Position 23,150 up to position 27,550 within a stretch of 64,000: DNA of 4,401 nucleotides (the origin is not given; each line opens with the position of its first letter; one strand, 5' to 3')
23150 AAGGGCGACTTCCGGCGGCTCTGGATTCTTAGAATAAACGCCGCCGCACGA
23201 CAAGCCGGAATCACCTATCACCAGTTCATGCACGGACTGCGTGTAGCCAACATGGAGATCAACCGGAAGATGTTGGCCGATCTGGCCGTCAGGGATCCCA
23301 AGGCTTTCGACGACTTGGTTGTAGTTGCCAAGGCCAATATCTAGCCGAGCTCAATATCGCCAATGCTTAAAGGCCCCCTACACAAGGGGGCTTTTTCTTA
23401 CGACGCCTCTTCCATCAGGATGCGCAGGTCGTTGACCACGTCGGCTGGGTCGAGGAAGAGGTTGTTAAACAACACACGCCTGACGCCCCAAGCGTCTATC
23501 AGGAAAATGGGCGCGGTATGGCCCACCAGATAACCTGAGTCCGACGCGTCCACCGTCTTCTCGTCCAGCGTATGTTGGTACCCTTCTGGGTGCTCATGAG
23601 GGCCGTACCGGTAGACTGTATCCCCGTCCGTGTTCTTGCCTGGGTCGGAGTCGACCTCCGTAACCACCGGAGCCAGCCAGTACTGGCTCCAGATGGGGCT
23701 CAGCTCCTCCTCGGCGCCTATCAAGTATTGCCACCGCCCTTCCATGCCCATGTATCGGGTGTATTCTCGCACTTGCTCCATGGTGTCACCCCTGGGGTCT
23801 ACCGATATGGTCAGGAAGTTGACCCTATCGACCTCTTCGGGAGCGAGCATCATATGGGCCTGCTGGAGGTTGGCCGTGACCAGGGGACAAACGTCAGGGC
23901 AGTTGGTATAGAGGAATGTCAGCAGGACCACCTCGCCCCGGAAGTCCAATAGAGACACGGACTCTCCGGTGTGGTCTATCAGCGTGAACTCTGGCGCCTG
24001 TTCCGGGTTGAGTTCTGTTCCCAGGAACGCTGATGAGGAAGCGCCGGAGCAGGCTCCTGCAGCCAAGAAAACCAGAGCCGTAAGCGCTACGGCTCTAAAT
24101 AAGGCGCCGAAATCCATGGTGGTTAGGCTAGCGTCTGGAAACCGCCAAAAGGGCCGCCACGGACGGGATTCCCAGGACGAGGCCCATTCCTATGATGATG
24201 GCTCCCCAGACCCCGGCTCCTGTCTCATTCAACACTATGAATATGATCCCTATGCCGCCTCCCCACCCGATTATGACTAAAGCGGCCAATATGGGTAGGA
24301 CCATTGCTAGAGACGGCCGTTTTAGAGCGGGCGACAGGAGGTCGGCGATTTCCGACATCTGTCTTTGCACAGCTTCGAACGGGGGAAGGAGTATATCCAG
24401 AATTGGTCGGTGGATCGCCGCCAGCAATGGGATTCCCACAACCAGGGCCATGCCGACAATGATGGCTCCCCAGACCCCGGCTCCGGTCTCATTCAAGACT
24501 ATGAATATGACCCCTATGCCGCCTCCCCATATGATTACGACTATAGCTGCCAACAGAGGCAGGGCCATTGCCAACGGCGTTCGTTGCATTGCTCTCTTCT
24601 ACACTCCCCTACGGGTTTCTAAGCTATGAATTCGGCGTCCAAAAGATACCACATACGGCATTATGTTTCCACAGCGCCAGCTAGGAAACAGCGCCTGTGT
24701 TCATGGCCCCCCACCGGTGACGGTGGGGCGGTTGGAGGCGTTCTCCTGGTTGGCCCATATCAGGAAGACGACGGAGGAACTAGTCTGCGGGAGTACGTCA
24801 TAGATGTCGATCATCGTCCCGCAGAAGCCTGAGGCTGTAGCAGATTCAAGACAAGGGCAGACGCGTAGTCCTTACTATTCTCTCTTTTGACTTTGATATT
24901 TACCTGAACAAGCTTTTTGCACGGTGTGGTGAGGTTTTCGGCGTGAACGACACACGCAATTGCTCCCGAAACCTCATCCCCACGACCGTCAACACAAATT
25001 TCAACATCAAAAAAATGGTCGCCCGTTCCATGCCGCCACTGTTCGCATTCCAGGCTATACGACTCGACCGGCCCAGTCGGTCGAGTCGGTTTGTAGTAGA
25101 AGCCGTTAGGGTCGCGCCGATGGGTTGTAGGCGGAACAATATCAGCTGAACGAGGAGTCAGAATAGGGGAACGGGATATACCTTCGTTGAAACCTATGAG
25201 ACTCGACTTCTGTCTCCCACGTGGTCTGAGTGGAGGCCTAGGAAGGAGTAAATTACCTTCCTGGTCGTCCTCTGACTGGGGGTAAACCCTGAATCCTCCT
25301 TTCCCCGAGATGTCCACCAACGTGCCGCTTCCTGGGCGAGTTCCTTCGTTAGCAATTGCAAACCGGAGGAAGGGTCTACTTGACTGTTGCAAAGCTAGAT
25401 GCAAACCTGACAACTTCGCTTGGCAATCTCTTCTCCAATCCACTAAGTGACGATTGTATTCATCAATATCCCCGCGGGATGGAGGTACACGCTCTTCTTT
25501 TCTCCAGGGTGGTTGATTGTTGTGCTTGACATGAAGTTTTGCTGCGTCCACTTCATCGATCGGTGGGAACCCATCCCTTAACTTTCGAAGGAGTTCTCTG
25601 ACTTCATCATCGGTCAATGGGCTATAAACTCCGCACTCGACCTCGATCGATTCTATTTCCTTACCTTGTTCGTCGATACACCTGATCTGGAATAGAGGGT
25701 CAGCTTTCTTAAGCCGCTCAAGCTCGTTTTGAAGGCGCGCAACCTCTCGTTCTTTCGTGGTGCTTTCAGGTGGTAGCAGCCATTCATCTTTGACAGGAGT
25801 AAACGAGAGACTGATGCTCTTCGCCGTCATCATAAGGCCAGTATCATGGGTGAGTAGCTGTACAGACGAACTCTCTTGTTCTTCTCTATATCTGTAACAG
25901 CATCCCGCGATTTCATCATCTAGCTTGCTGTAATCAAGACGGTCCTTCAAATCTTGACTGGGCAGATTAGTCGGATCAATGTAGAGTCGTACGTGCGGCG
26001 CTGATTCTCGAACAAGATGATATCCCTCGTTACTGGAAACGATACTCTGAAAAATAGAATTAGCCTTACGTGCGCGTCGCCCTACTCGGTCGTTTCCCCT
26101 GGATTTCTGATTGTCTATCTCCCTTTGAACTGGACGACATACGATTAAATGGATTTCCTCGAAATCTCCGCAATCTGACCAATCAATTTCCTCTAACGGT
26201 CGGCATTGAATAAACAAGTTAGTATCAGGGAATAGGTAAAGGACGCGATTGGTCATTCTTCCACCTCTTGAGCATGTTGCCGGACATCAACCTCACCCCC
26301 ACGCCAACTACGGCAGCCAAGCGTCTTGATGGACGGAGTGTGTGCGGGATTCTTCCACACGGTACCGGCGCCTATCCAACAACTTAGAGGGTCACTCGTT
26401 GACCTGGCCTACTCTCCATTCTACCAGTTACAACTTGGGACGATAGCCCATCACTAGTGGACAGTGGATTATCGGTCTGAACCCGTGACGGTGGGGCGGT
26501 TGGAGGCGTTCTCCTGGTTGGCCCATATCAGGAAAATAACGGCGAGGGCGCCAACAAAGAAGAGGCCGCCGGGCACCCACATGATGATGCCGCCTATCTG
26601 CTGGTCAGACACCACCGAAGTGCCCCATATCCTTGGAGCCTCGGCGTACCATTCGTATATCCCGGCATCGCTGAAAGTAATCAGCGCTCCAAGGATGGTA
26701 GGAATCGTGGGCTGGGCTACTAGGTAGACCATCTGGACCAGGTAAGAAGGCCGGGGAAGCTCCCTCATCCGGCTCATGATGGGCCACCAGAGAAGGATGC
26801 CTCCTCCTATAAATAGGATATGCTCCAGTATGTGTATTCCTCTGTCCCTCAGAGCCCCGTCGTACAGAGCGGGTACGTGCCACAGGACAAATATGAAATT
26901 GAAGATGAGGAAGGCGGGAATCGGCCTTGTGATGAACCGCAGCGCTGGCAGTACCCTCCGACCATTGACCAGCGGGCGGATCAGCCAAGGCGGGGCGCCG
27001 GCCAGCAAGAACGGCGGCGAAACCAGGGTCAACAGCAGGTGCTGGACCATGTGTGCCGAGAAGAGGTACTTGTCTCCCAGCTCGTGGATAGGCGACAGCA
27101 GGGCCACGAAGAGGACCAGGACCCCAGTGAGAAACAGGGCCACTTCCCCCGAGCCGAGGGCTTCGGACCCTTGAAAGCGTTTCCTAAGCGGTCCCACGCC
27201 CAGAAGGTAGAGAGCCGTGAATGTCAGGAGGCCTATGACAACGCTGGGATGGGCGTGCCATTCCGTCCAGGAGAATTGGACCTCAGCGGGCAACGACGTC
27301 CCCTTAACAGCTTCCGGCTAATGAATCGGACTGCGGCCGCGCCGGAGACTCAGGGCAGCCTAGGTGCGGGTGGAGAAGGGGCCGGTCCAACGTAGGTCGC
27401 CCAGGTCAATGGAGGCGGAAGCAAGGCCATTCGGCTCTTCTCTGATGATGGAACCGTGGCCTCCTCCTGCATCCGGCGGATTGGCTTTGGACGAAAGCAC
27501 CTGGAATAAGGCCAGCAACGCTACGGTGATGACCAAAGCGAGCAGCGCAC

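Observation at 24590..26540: A 1.7 kb low-GC insertion bracketed by an exact 50-nt duplication of the ctaG 3' end, with no recombinase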

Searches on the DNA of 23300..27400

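Call 70: search_rna_families(source=window, start=23300, end=27400, threshold=evalue, max_evalue=1)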
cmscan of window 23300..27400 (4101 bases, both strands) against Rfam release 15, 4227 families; matches with E-value up to 1: 2.
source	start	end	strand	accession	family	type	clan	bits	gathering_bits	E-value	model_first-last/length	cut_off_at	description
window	23329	23400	+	RF01859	Phe_leader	Cis-reg; leader;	-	24.9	55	0.52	1-125/125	no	Phenylalanine leader peptide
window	23314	23399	+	RF00513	Trp_leader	Cis-reg; leader;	-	23.8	41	0.13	1-100/100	no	Tryptophan operon leader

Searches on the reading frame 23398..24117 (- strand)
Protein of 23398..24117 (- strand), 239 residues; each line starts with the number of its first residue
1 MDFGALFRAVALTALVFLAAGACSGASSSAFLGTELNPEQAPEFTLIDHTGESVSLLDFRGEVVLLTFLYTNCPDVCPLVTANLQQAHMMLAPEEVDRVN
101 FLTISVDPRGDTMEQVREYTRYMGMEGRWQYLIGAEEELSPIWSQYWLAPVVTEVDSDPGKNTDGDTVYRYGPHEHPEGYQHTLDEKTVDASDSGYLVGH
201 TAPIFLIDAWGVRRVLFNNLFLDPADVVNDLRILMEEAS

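Call 7: search_protein_families(library=pfam, proteins=[window:23398-24117:-], max_evalue=0.01)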
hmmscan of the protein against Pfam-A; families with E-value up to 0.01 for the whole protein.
window:23398-24117:- (239 aa): 3 families
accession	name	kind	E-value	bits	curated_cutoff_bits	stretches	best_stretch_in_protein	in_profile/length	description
PF02630.20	SCO1-SenC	-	2.3e-27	96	22.8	1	42-149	2-106/134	SCO1/SenC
PF00578.27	AhpC-TSA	-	2.3e-07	31.2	26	1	39-118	3-79/124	AhpC/TSA family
PF08534.16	Redoxin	-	0.0004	20.6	26.6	1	40-80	5-47/148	Redoxin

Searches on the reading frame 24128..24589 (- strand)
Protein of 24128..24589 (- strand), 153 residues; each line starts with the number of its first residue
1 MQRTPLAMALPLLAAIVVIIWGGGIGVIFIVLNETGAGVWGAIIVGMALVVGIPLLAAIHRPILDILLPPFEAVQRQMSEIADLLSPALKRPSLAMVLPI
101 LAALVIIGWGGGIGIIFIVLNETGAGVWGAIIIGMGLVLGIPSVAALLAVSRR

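Call 7: search_protein_families(library=pfam, proteins=[window:24128-24589:-], max_evalue=0.01)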
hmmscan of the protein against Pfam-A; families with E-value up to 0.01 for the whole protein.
window:24128-24589:- (153 aa): 0 families

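Call 9: search_protein_families(library=ncbifam, proteins=[window:24128-24589:-], max_evalue=0.1)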
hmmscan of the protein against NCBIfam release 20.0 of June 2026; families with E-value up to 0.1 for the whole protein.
window:24128-24589:- (153 aa): 0 families

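Call 66: find_homologous_proteins(query=window:24128-24589:-, max_evalue=1e-10)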
Query window:24128-24589:- (153 aa): 8 proteins with E <= 1e-10 among 2569 candidates.
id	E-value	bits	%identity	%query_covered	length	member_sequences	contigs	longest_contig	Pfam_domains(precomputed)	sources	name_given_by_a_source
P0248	4.4e-82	292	99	100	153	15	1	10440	-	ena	-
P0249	8.4e-73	262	92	90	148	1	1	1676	-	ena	-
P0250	1.5e-70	254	85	100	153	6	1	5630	-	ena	-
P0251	9.5e-68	245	82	100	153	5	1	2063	-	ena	-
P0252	7.5e-67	242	80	84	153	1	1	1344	-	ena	-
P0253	1.4e-65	238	80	100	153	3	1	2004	-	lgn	-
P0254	1.9e-47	179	99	60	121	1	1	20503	-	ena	-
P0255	1.0e-40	157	77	70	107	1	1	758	-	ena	-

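Call 67: find_encoding_contigs(protein=P0254, flank=7000, max_places=3)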
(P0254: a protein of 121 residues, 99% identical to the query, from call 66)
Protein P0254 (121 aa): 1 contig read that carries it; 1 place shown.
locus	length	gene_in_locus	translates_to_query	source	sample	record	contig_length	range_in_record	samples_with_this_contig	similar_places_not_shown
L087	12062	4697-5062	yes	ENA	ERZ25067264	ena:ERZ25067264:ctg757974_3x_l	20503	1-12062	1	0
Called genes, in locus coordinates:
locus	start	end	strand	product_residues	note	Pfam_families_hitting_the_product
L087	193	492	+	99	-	-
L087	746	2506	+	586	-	PF00115:COX1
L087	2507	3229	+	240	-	PF00510:COX3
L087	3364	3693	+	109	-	PF03626:COX4_pro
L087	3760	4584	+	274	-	PF09678:Caa3_CtaG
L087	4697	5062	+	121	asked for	-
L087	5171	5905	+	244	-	PF00578:AhpC-TSA (weak), PF02630:SCO1-SenC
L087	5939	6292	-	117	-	PF00453:Ribosomal_L20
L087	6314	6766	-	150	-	PF00707:IF3_C, PF01632:Ribosomal_L35p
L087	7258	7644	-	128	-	PF01850:PIN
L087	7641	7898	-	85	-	PF07704:PSK_trans_fac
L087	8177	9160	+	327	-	PF13088:BNR_2 (faint), PF13810:DUF4185 (faint), PF25852:DUF6242_C (faint), PF02012:BNR (faint), PF14870:PSII_BNR (faint), PF15902:Sortilin-Vps10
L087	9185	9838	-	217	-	PF01066:CDP-OH_P_transf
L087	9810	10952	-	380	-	PF13439:Glyco_transf_4, PF13579:Glyco_trans_4_4, PF20706:GT4-conflict, PF00534:Glycos_transf_1, PF13692:Glyco_trans_1_4, PF13524:Glyco_trans_1_2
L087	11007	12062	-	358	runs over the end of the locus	PF01658:Inos-1-P_synth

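Call 68: find_encoding_contigs(protein=P0250, flank=5000, max_places=4)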
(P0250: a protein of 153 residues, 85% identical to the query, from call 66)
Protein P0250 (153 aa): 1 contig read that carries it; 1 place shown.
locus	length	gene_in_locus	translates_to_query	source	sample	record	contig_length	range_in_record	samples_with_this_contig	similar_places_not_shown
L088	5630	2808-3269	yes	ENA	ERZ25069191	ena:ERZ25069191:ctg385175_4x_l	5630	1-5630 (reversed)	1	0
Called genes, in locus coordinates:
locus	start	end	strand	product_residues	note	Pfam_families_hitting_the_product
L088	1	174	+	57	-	?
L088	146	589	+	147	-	PF12270:Cyt_c_ox_IV (weak)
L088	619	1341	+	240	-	PF00510:COX3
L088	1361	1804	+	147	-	PF03626:COX4_pro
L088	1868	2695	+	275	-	PF09678:Caa3_CtaG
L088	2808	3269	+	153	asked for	-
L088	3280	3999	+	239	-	PF00578:AhpC-TSA (weak), PF02630:SCO1-SenC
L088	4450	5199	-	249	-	-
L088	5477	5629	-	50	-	?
